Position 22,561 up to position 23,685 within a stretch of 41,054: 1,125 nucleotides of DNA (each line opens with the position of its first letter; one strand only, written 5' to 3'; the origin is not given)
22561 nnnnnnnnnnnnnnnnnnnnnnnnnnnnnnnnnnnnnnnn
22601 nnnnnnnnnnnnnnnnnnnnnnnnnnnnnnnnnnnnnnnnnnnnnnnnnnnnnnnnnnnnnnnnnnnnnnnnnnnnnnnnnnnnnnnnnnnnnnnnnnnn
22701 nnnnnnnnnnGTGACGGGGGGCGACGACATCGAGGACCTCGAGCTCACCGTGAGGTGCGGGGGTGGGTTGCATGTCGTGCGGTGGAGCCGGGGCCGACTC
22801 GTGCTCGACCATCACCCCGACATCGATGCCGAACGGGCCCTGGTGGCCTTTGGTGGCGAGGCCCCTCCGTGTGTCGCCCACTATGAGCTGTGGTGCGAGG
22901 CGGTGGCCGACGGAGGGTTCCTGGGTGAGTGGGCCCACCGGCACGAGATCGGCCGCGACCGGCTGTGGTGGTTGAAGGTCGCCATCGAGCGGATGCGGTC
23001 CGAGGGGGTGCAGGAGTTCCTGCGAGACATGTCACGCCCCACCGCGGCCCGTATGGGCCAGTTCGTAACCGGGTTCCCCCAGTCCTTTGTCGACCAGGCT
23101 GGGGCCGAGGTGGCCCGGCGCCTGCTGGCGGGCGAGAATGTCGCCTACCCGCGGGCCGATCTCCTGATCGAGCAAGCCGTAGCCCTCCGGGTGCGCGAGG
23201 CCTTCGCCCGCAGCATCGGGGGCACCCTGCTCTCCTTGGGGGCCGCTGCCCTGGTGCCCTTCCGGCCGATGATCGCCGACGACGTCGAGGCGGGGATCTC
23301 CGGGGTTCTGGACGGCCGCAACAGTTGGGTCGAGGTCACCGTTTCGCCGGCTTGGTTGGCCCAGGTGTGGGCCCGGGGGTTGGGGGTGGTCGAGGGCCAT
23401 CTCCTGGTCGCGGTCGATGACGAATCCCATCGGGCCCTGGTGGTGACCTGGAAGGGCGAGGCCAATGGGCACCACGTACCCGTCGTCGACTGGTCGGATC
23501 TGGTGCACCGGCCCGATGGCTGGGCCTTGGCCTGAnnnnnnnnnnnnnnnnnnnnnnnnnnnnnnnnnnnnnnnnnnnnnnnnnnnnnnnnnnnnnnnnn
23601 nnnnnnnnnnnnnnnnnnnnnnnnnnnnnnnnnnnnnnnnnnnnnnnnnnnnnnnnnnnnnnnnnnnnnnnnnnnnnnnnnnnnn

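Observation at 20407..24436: MoxR - VWA(DUF2201-like) - coupled unknown protein - multi-TM protein: four-gene cluster with start/stop overlaps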

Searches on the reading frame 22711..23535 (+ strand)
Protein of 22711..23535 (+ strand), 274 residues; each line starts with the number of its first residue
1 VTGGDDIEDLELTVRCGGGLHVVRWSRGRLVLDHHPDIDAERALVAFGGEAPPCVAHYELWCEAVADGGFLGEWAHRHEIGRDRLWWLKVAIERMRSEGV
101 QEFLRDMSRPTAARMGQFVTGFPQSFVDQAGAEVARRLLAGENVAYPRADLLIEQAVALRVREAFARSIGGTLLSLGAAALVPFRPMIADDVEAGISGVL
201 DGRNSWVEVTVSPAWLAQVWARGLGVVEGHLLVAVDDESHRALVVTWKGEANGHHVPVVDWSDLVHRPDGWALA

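Call 8: search_protein_families(library=pfam, proteins=[window:22711-23535:+], max_evalue=1)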
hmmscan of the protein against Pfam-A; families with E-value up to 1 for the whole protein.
window:22711-23535:+ (274 aa): 0 families

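Call 9: search_protein_families(library=ncbifam, proteins=[window:22711-23535:+], max_evalue=1)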
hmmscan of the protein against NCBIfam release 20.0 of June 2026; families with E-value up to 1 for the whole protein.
window:22711-23535:+ (274 aa): 0 families

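Call 10: search_protein_families(library=padloc, proteins=[window:22711-23535:+], max_evalue=1)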
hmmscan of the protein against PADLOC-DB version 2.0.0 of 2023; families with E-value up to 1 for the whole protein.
window:22711-23535:+ (274 aa): 0 families

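Call 12: find_homologous_proteins(query=window:22711-23535:+, max_evalue=0.001)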
Query window:22711-23535:+ (274 aa): 20 proteins with E <= 0.001 among 8000 candidates.
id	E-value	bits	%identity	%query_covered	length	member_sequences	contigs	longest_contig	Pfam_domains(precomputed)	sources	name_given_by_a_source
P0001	3.6e-178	609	99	100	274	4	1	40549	-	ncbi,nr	ncbi:MAG: hypothetical protein GY698_05395 [Actinomycetia bacterium]|nr:hypothetical protein [Actino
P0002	1.0e-116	407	71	97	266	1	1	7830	-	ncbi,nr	ncbi:MAG: hypothetical protein GY929_20745, partial [Actinomycetia bacterium]|nr:hypothetical protei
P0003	1.2e-114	400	67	100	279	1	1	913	-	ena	-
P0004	2.0e-64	236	49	99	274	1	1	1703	-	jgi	jgi:hypothetical protein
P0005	5.2e-54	201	45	88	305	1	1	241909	-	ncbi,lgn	-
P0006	5.7e-54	201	47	87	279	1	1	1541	-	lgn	-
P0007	1.9e-53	200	44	88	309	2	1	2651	-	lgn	-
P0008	5.1e-53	198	44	88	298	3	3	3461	-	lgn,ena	-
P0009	3.4e-52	195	44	82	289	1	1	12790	-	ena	-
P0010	8.6e-52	194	43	84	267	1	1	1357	-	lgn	-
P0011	2.9e-51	192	44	89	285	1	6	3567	-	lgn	-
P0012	5.4e-51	192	45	91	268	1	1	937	-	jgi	jgi:hypothetical protein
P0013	1.9e-49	186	45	80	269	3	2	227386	-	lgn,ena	-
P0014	5.0e-49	185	47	91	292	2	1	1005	-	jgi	jgi:hypothetical protein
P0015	5.8e-49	185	42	84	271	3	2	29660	-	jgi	-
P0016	7.8e-49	184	43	84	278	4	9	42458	-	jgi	jgi:hypothetical protein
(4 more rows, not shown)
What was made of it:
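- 22711..23535 (+): g3, a 274-aa soluble protein of an unannotated family. Its GTG start overlaps the gene 2 stop (GTGA at 22711-22714). Predicted layout: a three-strand-plus-helix N-terminal module, a variable helical middle and a beta-rich C-terminal domain. 20 homologues (call 12).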

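Call 14: find_encoding_contigs(protein=P0005, flank=8000, max_places=2)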
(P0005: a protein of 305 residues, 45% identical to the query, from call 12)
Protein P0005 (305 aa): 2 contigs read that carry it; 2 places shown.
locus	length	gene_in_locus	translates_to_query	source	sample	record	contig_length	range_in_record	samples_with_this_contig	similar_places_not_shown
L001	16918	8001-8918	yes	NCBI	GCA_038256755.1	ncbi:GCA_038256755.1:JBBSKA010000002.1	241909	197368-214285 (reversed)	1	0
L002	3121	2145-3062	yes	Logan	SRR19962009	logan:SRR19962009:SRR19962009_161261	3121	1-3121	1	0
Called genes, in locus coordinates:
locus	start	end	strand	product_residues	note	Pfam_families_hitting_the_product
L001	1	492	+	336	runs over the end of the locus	PF02541:Ppx-GppA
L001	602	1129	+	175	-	PF13302:Acetyltransf_3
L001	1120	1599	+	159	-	PF01878:EVE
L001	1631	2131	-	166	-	-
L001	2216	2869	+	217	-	PF02545:Maf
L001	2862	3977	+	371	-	PF03706:LPG_synthase_TM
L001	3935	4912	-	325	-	PF12705:PDDEXK_1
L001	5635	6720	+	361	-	PF00158:Sigma54_activat, PF01078:Mg_chelatase (faint), PF20030:bpMoxR (weak), PF00004:AAA (weak), PF07726:AAA_3 (weak), PF07728:AAA_5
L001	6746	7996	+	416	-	PF13203:DUF2201_N, PF09967:DUF2201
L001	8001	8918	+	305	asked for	-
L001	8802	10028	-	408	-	PF05721:PhyH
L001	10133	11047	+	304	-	PF00106:adh_short, PF08659:KR, PF13561:adh_short_C2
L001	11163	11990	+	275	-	PF00378:ECH_1, PF16113:ECH_2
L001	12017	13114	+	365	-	PF08240:ADH_N, PF00107:ADH_zinc_N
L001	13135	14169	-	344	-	PF00850:Hist_deacetyl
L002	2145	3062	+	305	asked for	-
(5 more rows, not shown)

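Call 15: find_encoding_contigs(protein=P0013, flank=8000, max_places=2)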
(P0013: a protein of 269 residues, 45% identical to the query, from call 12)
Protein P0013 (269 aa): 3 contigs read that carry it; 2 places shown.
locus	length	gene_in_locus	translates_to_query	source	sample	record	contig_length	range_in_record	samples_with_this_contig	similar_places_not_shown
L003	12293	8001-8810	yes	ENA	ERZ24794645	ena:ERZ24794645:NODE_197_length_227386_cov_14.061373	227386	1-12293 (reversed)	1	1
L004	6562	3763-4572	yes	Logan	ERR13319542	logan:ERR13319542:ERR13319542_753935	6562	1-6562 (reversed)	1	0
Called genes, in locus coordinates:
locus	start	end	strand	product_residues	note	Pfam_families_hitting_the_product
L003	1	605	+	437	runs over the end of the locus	PF01053:Cys_Met_Meta_PP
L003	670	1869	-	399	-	PF02515:CoA_transf_3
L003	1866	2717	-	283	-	PF13714:PEP_mutase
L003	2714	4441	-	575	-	PF07969:Amidohydro_3, PF01979:Amidohydro_1 (faint)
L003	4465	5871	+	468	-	PF02386:TrkH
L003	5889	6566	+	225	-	PF02254:TrkA_N, PF02080:TrkA_C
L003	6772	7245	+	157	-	PF03358:FMN_red (weak)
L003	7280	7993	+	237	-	PF07885:Ion_trans_2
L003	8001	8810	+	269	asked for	-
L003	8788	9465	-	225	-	PF03167:UDG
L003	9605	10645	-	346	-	PF01636:APH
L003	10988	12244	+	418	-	PF02771:Acyl-CoA_dh_N, PF02770:Acyl-CoA_dh_M, PF00441:Acyl-CoA_dh_1, PF08028:Acyl-CoA_dh_2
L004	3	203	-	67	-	?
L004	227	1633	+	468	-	PF02386:TrkH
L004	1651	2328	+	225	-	PF02254:TrkA_N, PF02080:TrkA_C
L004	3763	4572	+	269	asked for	-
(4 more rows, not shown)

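Call 16: find_encoding_contigs(protein=P0016, flank=8000, max_places=2)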
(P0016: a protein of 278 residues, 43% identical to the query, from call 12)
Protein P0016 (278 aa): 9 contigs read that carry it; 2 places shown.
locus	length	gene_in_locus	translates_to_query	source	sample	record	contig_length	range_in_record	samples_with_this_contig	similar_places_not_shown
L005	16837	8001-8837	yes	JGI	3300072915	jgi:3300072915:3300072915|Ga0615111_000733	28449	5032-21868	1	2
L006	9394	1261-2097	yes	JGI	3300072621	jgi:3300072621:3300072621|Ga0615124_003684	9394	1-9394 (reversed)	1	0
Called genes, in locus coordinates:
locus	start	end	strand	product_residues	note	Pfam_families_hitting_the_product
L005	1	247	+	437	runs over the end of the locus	PF01053:Cys_Met_Meta_PP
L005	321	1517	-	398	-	PF02515:CoA_transf_3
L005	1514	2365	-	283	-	PF13714:PEP_mutase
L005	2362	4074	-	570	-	PF07969:Amidohydro_3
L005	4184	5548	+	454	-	PF02386:TrkH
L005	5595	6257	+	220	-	PF02254:TrkA_N, PF02080:TrkA_C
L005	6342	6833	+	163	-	PF01042:Ribonuc_L-PSP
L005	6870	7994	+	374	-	PF07885:Ion_trans_2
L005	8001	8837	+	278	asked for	-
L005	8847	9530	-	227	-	PF03167:UDG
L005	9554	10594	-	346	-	PF01636:APH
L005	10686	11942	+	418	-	PF02771:Acyl-CoA_dh_N, PF02770:Acyl-CoA_dh_M, PF00441:Acyl-CoA_dh_1, PF08028:Acyl-CoA_dh_2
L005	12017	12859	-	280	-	PF01904:DUF72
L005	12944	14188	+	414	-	PF02771:Acyl-CoA_dh_N, PF02770:Acyl-CoA_dh_M, PF00441:Acyl-CoA_dh_1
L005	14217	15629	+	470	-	PF00282:Pyridoxal_deC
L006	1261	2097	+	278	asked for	-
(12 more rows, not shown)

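Call 18: find_encoding_contigs(protein=P0002, flank=8000, max_places=2)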
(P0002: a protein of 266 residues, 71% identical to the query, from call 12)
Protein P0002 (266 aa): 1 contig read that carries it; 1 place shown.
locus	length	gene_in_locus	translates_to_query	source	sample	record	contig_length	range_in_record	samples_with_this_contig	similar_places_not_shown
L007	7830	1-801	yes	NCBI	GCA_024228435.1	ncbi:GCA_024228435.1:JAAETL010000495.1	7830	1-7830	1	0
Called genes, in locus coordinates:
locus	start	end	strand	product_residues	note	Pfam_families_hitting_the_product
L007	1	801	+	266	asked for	?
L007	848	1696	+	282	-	-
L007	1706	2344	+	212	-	PF03352:Adenine_glyco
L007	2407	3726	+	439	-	PF02720:DUF222, PF01844:HNH (faint)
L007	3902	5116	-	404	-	PF12832:MFS_1_like, PF07690:MFS_1, PF00083:Sugar_tr, PF05977:MFS_3, PF00083:Sugar_tr (weak), PF07690:MFS_1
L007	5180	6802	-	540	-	PF00743:FMO-like, PF01266:DAO (faint), PF07992:Pyr_redox_2, PF13450:NAD_binding_8, PF13738:Pyr_redox_3, PF13434:Lys_Orn_oxgnase (weak)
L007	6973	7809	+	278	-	PF00892:EamA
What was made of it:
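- g3–g4–Tag is kept in the 71%-identical relative L007 (call 18).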

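Call 19: find_encoding_contigs(protein=P0009, flank=8000, max_places=2)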
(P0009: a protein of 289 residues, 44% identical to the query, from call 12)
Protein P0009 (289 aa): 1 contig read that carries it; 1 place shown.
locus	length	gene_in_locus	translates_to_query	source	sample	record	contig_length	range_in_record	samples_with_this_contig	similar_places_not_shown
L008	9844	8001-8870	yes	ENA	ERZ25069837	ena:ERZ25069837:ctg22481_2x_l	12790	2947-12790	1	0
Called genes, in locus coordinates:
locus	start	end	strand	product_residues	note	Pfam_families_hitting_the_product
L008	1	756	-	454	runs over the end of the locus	PF02515:CoA_transf_3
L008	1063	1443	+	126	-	-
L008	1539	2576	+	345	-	-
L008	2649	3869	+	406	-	PF04389:Peptidase_M28, PF01546:Peptidase_M20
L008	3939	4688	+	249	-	PF03793:PASTA (weak)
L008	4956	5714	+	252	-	PF00378:ECH_1, PF16113:ECH_2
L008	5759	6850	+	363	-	PF20030:bpMoxR (weak), PF07726:AAA_3 (weak), PF07728:AAA_5, PF00158:Sigma54_activat (weak)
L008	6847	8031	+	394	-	PF13203:DUF2201_N, PF09967:DUF2201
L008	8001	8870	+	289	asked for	-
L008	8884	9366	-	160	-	PF00293:NUDIX, PF14815:NUDIX_4 (weak)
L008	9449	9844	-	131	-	?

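Call 20: find_encoding_contigs(protein=P0015, flank=8000, max_places=2)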
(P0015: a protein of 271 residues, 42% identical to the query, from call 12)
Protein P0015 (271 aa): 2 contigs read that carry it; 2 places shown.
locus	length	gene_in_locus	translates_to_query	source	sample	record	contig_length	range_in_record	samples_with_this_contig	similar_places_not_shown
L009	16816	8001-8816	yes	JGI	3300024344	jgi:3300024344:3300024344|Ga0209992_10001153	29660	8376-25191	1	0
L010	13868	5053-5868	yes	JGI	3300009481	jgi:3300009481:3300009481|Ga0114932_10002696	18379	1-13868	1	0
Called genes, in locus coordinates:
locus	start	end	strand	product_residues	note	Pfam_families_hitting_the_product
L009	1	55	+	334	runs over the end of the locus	PF02826:2-Hacid_dh_C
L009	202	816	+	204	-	PF11716:MDMPI_N (weak)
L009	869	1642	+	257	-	PF00106:adh_short, PF01370:Epimerase, PF08659:KR, PF13460:NAD_binding_10, PF13561:adh_short_C2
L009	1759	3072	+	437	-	PF01053:Cys_Met_Meta_PP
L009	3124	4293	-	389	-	PF02515:CoA_transf_3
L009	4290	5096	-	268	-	PF13714:PEP_mutase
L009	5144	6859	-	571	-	PF07969:Amidohydro_3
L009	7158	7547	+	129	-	PF03358:FMN_red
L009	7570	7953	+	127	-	PF01042:Ribonuc_L-PSP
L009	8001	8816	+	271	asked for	-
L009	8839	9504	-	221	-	PF03167:UDG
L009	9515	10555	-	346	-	PF01636:APH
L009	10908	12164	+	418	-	PF02771:Acyl-CoA_dh_N, PF02770:Acyl-CoA_dh_M, PF00441:Acyl-CoA_dh_1, PF08028:Acyl-CoA_dh_2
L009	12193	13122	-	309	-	PF00892:EamA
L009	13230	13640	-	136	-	-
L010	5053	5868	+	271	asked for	-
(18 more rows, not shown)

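Call 24: search_solved_structures(query=A1, max_evalue=10)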
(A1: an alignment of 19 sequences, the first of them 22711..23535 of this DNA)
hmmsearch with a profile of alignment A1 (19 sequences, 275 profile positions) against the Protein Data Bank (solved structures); distinct sequences matched with E-value up to 10: 465 (the best 60 are shown).
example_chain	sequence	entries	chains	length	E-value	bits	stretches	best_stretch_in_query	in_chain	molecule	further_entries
242l_A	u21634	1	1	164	0.0061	19.1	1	124-201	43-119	T4 LYSOZYME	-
1p3n_A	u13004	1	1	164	0.0094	18.5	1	125-201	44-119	LYSOZYME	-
1pqd_A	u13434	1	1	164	0.012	18.2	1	125-201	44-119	Lysozyme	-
175l_A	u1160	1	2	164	0.016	17.7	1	125-201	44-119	T4 LYSOZYME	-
1pqj_A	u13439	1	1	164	0.02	17.4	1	125-201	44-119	Lysozyme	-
1p37_A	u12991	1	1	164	0.021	17.3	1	125-201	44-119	LYSOZYME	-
247l_A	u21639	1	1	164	0.03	16.8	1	125-201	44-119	T4 LYSOZYME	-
147l_A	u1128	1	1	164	0.031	16.8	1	125-217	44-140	T4 LYSOZYME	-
246l_A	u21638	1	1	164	0.031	16.8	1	125-201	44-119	T4 LYSOZYME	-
9djc_A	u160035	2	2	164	0.031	16.8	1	125-201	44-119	Endolysin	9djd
9djs_A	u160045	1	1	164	0.031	16.8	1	125-201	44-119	Endolysin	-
143l_A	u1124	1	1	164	0.033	16.7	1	125-212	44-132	T4 LYSOZYME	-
1p46_A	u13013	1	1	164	0.034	16.7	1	125-201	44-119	LYSOZYME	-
142l_A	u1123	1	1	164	0.035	16.6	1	125-213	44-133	T4 LYSOZYME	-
9djo_A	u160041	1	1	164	0.036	16.6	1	125-201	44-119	Endolysin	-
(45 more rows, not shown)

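Call 27: predict_structure(alignment_id=A1)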
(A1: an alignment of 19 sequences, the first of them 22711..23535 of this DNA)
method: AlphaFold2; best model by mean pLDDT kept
length: 274 residues; sequences in the alignment: 19
mean_pLDDT: 90.8   pTM: 0.87
mean pLDDT of the five models: 90.8, 87.9, 86.6, 85.3, 83.7
residues with pLDDT >= 90: 199; 70-90: 66; 50-70: 5; < 50: 4
segments of 3 or more residues with pLDDT < 50: 1-4
pLDDT, mean of each block of 10 residues (from residue 1): 57 89 86 80 87 92 95 85 93 93 90 95 93 93 93 96 96 88 95 95 96 94 94 95 97 95 92 93
secondary structure, 60 per line:
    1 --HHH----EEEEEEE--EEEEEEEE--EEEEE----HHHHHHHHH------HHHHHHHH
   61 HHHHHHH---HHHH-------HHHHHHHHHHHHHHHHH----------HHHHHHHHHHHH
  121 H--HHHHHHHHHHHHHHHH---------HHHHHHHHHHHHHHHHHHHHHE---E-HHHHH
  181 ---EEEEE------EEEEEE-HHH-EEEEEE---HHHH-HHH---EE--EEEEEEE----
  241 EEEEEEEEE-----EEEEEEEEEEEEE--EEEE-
elements in order: E10-16 E19-26 E29-33 H38-46 H53-67 H71-74 H82-98 H109-121 H124-139 H149-169 H176-180 E184-188 E195-200 E206-211 H215-218 E230-236 E241-249 E255-267 E270-273
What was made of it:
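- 22711..23535 (+): AF2 pLDDT 90.8, pTM 0.87 (call 27).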

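Call 29: search_protein_representatives(alignment_id=A1)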
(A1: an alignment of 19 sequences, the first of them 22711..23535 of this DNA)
Query: 19 sequences, 275 profile positions. Proteins with E-value up to 0.001 (for the whole library): 889; up to 1e-10: 464; up to 1e-30: 33. The best 150 are listed.
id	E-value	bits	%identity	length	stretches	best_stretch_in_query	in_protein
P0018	1.3e-101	355.9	-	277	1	2-274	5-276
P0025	4.2e-97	341.1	-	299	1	2-274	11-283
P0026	1.4e-95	336.2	-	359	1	1-273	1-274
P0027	2.7e-94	331.9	-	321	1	2-253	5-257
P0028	1.1e-93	329.9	-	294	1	1-274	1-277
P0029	2.1e-92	325.7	-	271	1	1-263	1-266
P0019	8.1e-87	307.4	-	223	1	1-214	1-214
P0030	8.7e-86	304.0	-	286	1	23-269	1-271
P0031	7.0e-84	297.7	-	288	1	3-274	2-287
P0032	2.9e-81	289.1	-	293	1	2-274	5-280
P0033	6.6e-81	288.0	-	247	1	15-264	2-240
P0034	1.3e-76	273.9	-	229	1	59-274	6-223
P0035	2.1e-76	273.2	-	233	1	13-233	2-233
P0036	5.8e-74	265.2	-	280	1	1-263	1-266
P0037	9.0e-73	261.3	-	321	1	1-272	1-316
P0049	3.7e-51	190.4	-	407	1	57-237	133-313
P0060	3.1e-26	108.7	-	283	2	2-64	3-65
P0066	6.2e-24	101.1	-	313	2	8-66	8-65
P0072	1.9e-22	96.2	-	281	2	1-63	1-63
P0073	2.7e-22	95.7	-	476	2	144-255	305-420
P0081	3.3e-21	92.2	-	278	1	2-274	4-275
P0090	1.7e-20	89.8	-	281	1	2-261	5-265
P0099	3.7e-19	85.5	-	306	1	9-255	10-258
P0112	1.7e-18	83.3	-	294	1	2-272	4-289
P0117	3.5e-18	82.3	-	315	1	2-266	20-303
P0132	1.2e-17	80.5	-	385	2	2-63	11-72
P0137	2.5e-17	79.5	-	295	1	2-273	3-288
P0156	1.3e-16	77.2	-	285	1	6-274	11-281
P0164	2.3e-16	76.3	-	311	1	2-273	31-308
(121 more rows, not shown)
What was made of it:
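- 22711..23535 (+): 889 representative clusters with E<=1e-3 (call 29).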

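Call 30: search_protein_families(library=pfam, proteins=[P0060, P0081, P0099, P0112, P0137, P0164, P0073, P0049, P0132, P0156], max_evalue=0.01)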
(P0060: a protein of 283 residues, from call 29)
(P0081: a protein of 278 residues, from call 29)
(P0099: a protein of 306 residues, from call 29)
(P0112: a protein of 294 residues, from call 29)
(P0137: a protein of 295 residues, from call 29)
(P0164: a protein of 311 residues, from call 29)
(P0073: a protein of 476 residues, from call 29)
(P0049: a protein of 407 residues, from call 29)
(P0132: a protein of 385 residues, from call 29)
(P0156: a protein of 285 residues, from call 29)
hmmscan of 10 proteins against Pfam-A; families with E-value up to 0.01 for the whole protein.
P0060 (283 aa): 0 families

P0081 (278 aa): 0 families

P0099 (306 aa): 0 families

P0112 (294 aa): 0 families

P0137 (295 aa): 0 families

P0164 (311 aa): 0 families

P0073 (476 aa): 0 families

P0049 (407 aa): 0 families

P0132 (385 aa): 0 families

P0156 (285 aa): 0 families

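Call 38: find_related_loci(query=A3, collection=genome_contigs, flank=6000)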
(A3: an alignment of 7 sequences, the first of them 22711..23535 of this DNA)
Query A3 (274 aa) in genome_contigs; peptide patterns used: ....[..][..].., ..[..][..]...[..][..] (x = any residue, [..] = any of these).
106 stretches matched a pattern; 12 encode a relative of the query (tblastn E <= 1e-3); 12 distinct loci.
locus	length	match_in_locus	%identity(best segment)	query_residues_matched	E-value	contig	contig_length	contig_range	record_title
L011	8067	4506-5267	53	1-253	6e-73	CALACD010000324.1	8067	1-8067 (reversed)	MAG TPA_asm: uncultured Acidimicrobiia bacterium isolate ERR2206770_bin.153_CONCOCT_v1.1_MAG genome assembly, contig: ER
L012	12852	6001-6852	46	5-274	1e-65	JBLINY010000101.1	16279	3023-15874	MAG: Acidimicrobiales bacterium isolate 3300053785_183 Ga0535658_0008912, whole genome shotgun sequence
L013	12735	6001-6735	47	1-246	2e-63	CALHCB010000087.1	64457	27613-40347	MAG: uncultured Acidimicrobiales bacterium isolate R4_Bin_Bin_147_sub_1 genome assembly, contig: c_000006094904, whole g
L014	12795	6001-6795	45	5-249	9e-59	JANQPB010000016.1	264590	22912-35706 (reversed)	MAG: Acidimicrobiales bacterium isolate IP29b_bin.150 k99_1305025, whole genome shotgun sequence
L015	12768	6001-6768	44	10-251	2e-58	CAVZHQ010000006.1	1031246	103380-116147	MAG: uncultured Acidimicrobiales bacterium isolate MFD04651.bin.1.148 genome assembly, contig: contig_3936, whole genome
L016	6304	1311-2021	47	5-236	2e-58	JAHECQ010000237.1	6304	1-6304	MAG: Acidimicrobiales bacterium isolate Ww173 NODE_35652_length_6304_cov_2.172893, whole genome shotgun sequence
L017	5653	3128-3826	47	5-235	4e-58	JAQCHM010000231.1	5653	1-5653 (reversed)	MAG: Actinomycetota bacterium isolate casp40-mb.239 NODE_32871_length_5653_cov_0.053835, whole genome shotgun sequence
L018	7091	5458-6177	47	10-247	5e-57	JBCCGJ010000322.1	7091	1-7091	MAG: Actinomycetota bacterium isolate P01_B01_bin.40 k141_4161802_length_7091_cov_76.7101, whole genome shotgun sequence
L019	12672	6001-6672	46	12-233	5e-57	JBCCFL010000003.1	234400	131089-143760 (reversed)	MAG: Actinomycetota bacterium isolate P01_B01_bin.18 k141_1080738_length_234400_cov_53.8258, whole genome shotgun sequen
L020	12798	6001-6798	41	9-270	4e-56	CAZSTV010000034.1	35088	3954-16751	MAG TPA_asm: uncultured Acidimicrobiaceae bacterium isolate SRP268394_co1_97 genome assembly, contig: NODE_2010_length_3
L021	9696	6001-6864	41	7-272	7e-55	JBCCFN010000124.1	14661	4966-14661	MAG: Actinomycetota bacterium isolate P01_B01_bin.2 k141_42421_length_14661_cov_14.0000, whole genome shotgun sequence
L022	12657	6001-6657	38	1-220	3e-34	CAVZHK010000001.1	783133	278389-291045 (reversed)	MAG: uncultured Acidimicrobiaceae bacterium isolate MFD04651.bin.1.201 genome assembly, contig: contig_11374, whole geno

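Call 46: find_homologous_proteins(query=P0072, max_evalue=0.001)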
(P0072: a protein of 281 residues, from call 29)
Query P0072 (281 aa): 6 proteins with E <= 0.001 among 8000 candidates.
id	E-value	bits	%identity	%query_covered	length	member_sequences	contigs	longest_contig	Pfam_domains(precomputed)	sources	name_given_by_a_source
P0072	2.9e-186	636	100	100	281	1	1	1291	-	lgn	-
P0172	1.3e-75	273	51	99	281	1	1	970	-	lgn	-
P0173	1.0e-62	230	49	99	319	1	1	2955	-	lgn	-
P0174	6.3e-14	70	25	100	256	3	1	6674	-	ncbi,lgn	-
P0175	3.9e-12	64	27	100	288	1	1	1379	-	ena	-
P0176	1.2e-5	43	29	94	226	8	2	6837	-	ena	-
